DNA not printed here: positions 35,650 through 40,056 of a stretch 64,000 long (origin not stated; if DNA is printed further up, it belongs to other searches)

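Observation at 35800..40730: IclR regulator translationally coupled to a 1368-aa exported LamG/propeller protein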

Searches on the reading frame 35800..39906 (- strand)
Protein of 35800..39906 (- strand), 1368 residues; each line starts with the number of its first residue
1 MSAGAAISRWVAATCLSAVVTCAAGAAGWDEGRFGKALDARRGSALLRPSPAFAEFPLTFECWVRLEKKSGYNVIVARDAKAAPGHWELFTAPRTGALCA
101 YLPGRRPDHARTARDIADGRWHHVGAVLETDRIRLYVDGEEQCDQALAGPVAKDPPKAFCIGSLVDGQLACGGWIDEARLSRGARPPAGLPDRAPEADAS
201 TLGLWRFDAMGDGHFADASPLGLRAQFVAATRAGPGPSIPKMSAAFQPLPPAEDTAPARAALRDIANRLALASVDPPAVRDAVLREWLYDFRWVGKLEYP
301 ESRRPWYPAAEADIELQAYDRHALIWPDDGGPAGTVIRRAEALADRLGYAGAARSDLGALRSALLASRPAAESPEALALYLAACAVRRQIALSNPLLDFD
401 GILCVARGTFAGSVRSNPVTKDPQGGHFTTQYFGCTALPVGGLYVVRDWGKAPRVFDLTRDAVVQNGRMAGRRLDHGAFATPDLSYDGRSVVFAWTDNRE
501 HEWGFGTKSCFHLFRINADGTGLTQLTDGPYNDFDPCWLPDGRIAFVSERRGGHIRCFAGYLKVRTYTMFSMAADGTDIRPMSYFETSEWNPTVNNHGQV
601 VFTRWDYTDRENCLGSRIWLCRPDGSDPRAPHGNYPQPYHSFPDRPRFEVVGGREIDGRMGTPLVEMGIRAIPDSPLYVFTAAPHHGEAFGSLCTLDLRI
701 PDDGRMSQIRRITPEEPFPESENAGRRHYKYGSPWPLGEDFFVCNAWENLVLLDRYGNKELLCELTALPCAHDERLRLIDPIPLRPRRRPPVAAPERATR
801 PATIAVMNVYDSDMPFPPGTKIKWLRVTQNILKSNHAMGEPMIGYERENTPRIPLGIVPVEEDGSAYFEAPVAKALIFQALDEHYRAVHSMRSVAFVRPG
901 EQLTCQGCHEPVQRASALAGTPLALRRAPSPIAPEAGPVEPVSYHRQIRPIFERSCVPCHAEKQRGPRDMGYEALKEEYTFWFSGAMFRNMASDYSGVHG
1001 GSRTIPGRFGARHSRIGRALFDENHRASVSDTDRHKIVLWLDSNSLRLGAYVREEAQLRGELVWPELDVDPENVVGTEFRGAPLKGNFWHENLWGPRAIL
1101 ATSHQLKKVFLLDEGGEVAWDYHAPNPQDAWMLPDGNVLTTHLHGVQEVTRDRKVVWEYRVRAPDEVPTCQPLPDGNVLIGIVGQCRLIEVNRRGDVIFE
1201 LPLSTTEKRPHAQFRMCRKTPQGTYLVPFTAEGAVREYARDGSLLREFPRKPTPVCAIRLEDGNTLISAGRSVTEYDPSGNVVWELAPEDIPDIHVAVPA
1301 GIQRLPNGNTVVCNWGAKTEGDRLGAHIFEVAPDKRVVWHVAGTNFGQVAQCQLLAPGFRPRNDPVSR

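Call 5: search_protein_families(library=pfam, proteins=[window:35800-39906:-], max_evalue=0.1)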
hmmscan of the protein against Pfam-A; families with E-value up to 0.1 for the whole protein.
window:35800-39906:- (1368 aa): 7 families
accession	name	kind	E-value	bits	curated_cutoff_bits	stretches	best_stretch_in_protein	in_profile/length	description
PF22701.2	Mala_s_1-like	-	7.2e-24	85.1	27.5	1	1128-1315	2-195/195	Mal s 1 allergenic protein-like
PF18582.6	HZS_alpha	-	9.2e-18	65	26.6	1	833-910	22-98/98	Hydrazine synthase alpha subunit middle domain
PF13385.13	Laminin_G_3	-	4e-16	59.9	27.6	1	50-187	11-147/151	Concanavalin A-like lectin/glucanases superfamily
PF07676.18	PD40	-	8.3e-07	29.3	20.9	1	523-553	1-33/38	WD40-like Beta Propeller Repeat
PF02210.31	Laminin_G_2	-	0.00051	20.9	22.9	1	113-164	47-99/126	Laminin G domain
PF13442.11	Cytochrome_CBB3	-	0.0017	19.1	27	0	947-992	5-49/68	Cytochrome C oxidase, cbb3-type, subunit III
PF00054.30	Laminin_G_1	-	0.0082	16.8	24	1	106-146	40-81/131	Laminin G domain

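Call 6: search_protein_families(library=ncbifam, proteins=[window:35800-39906:-], max_evalue=0.1)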
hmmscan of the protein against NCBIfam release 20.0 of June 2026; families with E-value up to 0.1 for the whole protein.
window:35800-39906:- (1368 aa): 3 families
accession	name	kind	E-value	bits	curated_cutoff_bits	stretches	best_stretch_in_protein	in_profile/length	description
NF052339.1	hydrazine_alpha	equivalog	1.4e-06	26.5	800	1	856-913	531-588/804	hydrazine synthase subunit alpha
TIGR02800.1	propeller_TolB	equivalog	5.2e-06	25.7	343.15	1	478-553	236-302/418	Tol-Pal system beta propeller repeat protein TolB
NF053518.1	DipepPtdsDpp5Prph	equivalog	0.0017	16.9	900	1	482-553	17-85/655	dipeptidyl-peptidase Dpp5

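Call 10: search_solved_structures(query=window:35800-39906:-, max_evalue=1, show_alignments=3)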
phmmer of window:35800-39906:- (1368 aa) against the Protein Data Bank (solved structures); distinct sequences matched with E-value up to 1: 10.
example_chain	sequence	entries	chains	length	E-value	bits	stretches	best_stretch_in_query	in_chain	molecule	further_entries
3no2_A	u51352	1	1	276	1.4e-29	106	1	1106-1350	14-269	uncharacterized protein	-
5hon_A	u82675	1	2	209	0.00017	22.8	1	24-195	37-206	Extracellular arabinanase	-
5ho0_A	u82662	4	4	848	0.0041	18.2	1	24-195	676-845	Extracellular arabinanase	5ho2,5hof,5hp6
3sh4_A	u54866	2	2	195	0.069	14.1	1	54-174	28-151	LG3 peptide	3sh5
1kdk_A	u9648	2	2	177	0.11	13.4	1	116-153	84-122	Sex Hormone-Binding Globulin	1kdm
1lhn_A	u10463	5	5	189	0.13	13.2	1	116-153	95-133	SEX HORMONE-BINDING GLOBULIN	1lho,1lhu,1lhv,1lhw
6pya_A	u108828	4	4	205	0.14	13.1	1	116-153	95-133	Sex hormone-binding globulin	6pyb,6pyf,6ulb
1f5f_A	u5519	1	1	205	0.15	13.1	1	116-153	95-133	SEX HORMONE-BINDING GLOBULIN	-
1d2s_A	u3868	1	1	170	0.53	11.2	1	116-143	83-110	SEX HORMONE-BINDING GLOBULIN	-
4r40_A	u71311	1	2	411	0.78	10.6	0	510-554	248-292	Protein TolB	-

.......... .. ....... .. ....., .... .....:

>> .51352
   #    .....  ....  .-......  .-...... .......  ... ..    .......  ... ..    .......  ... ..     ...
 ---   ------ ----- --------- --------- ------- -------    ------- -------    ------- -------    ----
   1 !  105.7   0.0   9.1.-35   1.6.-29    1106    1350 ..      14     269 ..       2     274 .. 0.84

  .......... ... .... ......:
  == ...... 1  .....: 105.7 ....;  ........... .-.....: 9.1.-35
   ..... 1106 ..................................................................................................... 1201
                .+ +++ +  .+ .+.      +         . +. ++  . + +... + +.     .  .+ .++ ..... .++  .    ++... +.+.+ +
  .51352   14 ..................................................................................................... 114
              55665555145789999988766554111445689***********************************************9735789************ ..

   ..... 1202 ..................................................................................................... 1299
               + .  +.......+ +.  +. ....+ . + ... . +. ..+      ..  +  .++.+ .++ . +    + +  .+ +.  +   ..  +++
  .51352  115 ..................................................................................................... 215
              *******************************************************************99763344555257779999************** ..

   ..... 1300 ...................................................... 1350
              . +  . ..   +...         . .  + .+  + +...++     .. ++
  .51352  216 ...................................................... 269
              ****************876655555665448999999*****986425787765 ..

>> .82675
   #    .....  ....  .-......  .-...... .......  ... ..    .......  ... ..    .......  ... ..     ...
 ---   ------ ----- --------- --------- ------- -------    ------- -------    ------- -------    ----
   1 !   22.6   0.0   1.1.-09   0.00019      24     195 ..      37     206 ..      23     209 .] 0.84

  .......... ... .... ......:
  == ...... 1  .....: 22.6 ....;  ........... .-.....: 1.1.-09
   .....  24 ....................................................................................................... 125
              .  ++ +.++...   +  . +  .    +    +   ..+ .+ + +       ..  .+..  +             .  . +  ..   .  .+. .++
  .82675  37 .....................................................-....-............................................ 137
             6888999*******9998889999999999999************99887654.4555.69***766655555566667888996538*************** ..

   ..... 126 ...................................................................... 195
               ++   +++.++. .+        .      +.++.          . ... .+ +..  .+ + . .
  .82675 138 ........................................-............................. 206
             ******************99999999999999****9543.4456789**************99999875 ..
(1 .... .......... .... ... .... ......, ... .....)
